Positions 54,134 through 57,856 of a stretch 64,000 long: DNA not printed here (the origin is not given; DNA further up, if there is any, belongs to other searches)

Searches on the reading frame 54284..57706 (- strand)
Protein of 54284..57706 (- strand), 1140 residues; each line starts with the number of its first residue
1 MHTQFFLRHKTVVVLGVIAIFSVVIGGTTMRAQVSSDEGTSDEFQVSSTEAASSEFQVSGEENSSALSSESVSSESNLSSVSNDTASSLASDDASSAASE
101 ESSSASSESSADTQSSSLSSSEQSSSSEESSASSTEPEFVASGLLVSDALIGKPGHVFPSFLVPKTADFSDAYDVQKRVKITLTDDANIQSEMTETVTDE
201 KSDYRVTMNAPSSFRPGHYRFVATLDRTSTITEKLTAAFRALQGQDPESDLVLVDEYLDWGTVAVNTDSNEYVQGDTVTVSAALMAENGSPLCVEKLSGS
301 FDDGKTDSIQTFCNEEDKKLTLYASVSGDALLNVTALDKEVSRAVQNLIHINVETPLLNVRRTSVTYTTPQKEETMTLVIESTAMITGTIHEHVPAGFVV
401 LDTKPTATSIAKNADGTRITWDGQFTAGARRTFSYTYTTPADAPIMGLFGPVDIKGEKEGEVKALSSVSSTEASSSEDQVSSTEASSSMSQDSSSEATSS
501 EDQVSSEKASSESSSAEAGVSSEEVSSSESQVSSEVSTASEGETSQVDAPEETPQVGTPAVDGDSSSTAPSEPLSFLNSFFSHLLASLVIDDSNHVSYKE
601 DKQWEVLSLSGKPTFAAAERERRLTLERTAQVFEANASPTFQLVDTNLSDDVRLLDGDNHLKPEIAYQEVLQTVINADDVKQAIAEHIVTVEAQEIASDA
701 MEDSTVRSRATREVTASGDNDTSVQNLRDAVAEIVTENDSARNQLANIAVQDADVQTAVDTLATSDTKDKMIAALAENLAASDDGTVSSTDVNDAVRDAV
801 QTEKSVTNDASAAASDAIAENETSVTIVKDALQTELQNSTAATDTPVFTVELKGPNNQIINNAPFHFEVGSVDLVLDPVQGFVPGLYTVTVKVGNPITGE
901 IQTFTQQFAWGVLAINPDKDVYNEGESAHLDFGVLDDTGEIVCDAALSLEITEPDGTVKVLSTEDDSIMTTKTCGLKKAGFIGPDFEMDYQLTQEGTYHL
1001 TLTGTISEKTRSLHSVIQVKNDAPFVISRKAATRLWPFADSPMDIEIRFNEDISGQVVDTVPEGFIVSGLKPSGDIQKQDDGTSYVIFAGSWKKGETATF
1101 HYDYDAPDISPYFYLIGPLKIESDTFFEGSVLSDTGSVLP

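Call 30: search_protein_families(library=pfam, proteins=[window:54284-57706:-], max_evalue=0.001)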
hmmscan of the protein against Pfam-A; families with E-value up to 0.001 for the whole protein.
window:54284-57706:- (1140 aa): 1 family
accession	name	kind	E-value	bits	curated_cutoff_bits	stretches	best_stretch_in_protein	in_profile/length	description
PF01835.25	MG2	-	1.5e-06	28.9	32.8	0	918-958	7-47/96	MG2 domain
